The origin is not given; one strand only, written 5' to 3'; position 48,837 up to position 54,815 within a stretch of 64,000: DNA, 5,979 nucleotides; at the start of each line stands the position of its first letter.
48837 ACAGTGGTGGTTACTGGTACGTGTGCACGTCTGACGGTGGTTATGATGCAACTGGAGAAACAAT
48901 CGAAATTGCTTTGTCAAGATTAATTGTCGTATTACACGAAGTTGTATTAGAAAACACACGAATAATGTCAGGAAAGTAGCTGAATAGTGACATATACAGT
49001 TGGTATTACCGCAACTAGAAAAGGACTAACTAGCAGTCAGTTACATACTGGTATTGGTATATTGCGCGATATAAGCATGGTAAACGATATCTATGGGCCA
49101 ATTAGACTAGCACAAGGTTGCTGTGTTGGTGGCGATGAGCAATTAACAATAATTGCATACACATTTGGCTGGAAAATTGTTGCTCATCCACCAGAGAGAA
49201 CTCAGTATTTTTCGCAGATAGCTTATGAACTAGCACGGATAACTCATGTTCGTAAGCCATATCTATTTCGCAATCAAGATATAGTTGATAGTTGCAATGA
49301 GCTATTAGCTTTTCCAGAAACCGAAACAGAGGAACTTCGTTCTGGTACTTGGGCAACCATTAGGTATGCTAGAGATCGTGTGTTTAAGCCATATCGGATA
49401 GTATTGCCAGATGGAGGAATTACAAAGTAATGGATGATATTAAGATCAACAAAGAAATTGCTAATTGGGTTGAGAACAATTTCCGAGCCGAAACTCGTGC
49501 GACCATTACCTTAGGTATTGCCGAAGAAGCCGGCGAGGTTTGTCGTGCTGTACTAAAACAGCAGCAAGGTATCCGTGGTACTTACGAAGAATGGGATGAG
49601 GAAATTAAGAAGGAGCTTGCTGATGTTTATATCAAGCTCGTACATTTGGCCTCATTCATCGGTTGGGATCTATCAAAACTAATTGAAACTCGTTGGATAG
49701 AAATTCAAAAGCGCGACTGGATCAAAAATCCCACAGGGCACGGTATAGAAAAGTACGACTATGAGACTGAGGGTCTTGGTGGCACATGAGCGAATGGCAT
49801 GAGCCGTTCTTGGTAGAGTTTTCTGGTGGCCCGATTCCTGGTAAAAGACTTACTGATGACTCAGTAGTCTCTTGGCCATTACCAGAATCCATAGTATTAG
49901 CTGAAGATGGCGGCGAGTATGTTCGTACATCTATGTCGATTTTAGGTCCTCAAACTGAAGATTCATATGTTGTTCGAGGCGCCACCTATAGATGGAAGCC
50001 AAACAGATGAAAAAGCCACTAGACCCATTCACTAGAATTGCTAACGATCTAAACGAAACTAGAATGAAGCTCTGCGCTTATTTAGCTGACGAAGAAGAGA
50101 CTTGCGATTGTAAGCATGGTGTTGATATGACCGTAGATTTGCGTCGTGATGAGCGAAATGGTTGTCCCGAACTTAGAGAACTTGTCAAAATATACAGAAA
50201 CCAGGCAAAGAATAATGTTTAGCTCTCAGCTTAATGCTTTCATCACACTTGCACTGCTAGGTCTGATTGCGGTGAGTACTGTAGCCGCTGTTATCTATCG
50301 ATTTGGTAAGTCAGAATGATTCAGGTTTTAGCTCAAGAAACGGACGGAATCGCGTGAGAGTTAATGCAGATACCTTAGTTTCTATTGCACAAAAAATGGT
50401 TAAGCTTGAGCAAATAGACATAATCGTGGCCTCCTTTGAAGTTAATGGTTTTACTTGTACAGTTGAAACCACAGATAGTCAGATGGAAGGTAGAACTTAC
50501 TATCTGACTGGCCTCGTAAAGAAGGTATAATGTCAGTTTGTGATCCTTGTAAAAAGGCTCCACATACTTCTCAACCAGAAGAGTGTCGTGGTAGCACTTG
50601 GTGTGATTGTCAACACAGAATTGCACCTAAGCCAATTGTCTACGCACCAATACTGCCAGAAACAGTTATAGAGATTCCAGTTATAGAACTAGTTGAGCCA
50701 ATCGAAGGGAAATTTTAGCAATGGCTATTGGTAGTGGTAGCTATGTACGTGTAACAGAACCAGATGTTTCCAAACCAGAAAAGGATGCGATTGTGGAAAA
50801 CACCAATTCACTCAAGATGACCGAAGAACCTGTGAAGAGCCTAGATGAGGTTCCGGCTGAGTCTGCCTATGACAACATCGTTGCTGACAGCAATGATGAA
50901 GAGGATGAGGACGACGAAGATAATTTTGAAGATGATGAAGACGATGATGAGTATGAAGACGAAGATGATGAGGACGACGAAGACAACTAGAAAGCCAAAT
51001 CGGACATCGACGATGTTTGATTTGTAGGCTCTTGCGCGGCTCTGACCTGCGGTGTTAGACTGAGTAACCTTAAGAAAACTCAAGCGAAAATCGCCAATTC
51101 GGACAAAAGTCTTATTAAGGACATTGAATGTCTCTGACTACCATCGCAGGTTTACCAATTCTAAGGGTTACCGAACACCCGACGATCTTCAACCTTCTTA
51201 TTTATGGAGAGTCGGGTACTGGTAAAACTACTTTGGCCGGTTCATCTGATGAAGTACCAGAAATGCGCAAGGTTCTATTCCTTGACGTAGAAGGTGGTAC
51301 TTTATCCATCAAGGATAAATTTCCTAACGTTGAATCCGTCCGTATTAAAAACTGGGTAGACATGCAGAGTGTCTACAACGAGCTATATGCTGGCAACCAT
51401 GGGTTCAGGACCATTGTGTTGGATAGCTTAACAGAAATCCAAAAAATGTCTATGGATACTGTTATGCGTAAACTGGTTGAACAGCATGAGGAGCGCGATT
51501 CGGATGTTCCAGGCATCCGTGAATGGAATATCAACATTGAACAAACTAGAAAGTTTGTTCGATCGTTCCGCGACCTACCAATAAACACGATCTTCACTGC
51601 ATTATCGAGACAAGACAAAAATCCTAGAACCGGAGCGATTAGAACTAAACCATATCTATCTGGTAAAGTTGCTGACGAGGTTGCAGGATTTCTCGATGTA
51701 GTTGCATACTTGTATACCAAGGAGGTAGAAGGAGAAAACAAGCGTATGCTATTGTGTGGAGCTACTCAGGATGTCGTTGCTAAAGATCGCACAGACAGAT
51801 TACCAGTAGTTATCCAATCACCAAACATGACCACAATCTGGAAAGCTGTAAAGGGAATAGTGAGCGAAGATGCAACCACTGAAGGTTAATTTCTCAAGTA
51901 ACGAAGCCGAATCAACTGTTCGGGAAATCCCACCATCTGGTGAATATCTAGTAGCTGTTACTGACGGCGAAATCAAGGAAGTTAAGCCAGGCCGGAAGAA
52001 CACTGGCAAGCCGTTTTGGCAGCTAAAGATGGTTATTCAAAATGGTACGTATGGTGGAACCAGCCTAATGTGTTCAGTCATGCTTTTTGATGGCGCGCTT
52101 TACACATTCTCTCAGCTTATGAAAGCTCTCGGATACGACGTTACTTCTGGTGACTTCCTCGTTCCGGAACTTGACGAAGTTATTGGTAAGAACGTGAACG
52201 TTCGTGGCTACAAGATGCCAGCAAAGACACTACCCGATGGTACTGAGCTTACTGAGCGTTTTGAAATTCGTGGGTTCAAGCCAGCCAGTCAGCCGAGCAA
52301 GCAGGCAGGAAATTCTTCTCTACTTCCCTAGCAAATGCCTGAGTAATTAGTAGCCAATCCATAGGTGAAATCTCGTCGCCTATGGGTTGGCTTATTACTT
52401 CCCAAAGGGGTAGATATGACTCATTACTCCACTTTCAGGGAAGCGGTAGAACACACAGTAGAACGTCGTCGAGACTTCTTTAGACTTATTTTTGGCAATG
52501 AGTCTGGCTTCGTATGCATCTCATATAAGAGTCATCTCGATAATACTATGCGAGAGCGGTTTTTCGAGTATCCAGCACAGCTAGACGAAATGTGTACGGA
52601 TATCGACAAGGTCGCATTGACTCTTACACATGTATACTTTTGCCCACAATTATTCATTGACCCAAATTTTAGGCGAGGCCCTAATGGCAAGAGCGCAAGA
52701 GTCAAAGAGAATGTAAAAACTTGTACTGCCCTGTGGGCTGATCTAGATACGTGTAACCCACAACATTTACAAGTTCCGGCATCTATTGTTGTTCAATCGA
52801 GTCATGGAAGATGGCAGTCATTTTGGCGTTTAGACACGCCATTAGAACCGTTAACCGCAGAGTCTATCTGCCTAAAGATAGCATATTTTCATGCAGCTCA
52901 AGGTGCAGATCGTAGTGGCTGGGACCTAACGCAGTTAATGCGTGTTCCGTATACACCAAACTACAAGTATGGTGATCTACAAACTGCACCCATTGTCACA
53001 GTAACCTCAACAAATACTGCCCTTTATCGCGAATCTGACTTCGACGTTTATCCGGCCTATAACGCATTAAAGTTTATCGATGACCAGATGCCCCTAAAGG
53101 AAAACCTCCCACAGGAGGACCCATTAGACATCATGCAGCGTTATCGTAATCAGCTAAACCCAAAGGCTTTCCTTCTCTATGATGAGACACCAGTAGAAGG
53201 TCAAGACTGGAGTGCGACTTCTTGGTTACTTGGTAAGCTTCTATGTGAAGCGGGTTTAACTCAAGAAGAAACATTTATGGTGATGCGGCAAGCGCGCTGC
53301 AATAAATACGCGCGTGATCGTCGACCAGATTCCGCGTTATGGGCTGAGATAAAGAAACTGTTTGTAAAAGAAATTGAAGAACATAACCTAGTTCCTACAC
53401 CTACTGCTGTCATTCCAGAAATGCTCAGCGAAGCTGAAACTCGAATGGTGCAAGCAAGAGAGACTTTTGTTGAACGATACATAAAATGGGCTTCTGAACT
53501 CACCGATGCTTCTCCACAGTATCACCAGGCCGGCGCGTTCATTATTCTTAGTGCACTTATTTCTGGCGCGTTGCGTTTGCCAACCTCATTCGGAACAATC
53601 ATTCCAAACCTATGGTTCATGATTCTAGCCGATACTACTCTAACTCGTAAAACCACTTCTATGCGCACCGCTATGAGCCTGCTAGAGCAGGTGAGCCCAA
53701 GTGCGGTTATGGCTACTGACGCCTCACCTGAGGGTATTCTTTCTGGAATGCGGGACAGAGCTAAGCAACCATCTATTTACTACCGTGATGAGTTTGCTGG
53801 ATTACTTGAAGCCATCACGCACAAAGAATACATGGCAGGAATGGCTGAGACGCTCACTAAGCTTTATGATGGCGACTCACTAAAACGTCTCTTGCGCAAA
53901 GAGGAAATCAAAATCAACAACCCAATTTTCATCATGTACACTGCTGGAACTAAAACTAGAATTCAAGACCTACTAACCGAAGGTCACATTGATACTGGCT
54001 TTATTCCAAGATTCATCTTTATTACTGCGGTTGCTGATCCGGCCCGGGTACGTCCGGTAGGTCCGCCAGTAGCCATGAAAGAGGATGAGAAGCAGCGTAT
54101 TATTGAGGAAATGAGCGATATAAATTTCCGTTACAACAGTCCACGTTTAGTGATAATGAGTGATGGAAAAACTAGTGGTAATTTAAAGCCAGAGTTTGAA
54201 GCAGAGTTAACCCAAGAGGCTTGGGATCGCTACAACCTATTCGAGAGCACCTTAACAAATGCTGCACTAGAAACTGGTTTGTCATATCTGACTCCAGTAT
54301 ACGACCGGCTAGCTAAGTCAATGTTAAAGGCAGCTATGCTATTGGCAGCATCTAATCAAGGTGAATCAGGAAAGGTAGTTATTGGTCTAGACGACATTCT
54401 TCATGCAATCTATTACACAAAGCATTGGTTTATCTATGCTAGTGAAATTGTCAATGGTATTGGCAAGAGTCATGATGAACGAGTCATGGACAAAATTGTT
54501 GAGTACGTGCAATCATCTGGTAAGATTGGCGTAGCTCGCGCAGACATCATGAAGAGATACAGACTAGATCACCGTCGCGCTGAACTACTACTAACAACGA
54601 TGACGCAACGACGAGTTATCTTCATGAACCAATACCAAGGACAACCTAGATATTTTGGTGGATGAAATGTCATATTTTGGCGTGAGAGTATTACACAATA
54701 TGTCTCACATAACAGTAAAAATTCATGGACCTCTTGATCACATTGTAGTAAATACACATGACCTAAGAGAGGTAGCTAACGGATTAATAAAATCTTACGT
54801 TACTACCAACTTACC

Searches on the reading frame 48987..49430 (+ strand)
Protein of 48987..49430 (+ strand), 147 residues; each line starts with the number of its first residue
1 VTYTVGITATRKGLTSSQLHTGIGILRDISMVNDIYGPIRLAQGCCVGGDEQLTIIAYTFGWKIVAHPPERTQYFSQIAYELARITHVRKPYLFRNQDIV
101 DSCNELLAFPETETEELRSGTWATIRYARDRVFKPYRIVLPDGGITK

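Call 81: search_protein_families(library=phrogs, proteins=[window:48987-49430:+], max_evalue=0.01)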
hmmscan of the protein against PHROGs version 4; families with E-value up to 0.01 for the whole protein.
window:48987-49430:+ (147 aa): 1 family
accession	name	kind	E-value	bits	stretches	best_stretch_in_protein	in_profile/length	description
phrog_289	-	other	4.7e-05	23.5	1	2-131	22-131/500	GTP-binding domain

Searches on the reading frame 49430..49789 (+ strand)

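Call 81: search_protein_families(library=phrogs, proteins=[window:49430-49789:+], max_evalue=0.01)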
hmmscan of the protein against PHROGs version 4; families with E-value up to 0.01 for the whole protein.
window:49430-49789:+ (119 aa): 6 families
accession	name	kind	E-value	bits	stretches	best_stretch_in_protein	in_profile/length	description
phrog_229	-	other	1.9e-06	28.3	1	17-86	269-335/533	MazG-like pyrophosphatase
phrog_715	-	other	3.1e-05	25.2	1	5-96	8-105/123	MazG-like pyrophosphatase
phrog_9147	-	unknown function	3.5e-05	24.5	1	8-104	6-104/204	-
phrog_2245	-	other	0.0027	18.5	1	30-80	141-187/218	nucleoside triphosphate pyrophosphohydrolase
phrog_4856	-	other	0.0064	17.2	1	28-69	91-137/195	nucleoside triphosphate pyrophosphohydrolase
phrog_1247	-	other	0.009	16.1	1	24-68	150-187/444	MazG-like pyrophosphatase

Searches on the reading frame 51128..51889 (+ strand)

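Call 81: search_protein_families(library=phrogs, proteins=[window:51128-51889:+], max_evalue=0.01)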
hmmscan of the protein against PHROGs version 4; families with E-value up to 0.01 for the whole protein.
window:51128-51889:+ (253 aa): 8 families
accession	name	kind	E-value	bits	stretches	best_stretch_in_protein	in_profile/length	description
phrog_124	-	DNA, RNA and nucleotide metabolism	8.5e-52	177.8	1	21-251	44-267/382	Sak4-like ssDNA annealing protein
phrog_8097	-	DNA, RNA and nucleotide metabolism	2.7e-08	34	1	22-211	262-451/598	exonuclease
phrog_1366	-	unknown function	5.2e-08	33.8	1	22-163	16-158/307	-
phrog_168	-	DNA, RNA and nucleotide metabolism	0.00012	22.9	1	19-160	41-139/314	clamp loader of DNA polymerase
phrog_6891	-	other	0.0006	20.5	1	21-166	43-163/310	ATPase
phrog_2872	-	DNA, RNA and nucleotide metabolism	0.0021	18.7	1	23-192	5-162/219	Sak4-like ssDNA annealing protein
phrog_2666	-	head and packaging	0.0058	16.3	1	18-63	319-366/555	terminase large subunit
phrog_50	-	DNA, RNA and nucleotide metabolism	0.0081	16.3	0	20-37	369-386/570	DnaC-like helicase loader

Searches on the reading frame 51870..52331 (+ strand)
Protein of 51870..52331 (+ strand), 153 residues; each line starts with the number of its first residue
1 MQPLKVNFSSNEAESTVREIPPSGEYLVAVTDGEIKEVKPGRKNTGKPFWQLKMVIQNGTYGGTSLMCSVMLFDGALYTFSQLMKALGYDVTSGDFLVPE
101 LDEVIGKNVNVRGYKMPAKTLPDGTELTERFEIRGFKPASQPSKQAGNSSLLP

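Call 81: search_protein_families(library=phrogs, proteins=[window:51870-52331:+], max_evalue=0.01)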
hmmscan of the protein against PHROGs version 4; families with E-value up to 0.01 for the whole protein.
window:51870-52331:+ (153 aa): 2 families
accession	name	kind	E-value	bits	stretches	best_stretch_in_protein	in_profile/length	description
phrog_3724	-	unknown function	3e-05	24.5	1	4-111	8-110/285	-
phrog_2698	-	unknown function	0.0051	17.5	1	22-110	28-114/167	-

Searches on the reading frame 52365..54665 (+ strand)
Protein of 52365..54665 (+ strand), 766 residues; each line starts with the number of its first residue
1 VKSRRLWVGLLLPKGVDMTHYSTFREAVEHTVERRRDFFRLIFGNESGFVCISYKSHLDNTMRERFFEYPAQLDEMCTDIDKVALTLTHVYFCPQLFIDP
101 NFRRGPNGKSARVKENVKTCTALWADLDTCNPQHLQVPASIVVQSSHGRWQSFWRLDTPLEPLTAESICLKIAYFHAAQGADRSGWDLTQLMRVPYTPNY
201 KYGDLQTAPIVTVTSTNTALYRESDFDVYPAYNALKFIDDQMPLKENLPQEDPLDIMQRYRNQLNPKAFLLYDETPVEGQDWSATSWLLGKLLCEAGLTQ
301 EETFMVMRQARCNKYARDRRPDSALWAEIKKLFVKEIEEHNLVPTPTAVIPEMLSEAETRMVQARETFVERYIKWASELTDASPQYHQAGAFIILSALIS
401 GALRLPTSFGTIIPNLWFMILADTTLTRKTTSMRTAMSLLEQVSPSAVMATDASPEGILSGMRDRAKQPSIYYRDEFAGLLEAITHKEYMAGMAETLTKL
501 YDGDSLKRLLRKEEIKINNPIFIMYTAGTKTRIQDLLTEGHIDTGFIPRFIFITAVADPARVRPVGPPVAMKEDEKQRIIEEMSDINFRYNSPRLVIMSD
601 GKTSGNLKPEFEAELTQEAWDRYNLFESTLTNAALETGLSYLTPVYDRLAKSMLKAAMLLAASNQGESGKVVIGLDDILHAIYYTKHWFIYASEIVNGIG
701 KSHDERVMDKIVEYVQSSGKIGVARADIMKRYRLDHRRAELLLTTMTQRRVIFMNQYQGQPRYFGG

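Call 10: search_protein_families(library=phrogs, proteins=[window:52365-54665:+], max_evalue=0.001)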
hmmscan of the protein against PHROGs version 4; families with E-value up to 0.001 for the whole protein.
window:52365-54665:+ (766 aa): 4 families
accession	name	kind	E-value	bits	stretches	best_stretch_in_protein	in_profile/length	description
phrog_10514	-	DNA, RNA and nucleotide metabolism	5e-97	326.9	1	34-737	3-711/750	DNA primase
phrog_3123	-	unknown function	1.4e-34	120.6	1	37-363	8-320/583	-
phrog_3022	-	DNA, RNA and nucleotide metabolism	2.3e-22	80.2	1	356-731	349-736/788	DNA primase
phrog_14296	-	DNA, RNA and nucleotide metabolism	3.6e-06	27.2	1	367-558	3-209/417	DNA primase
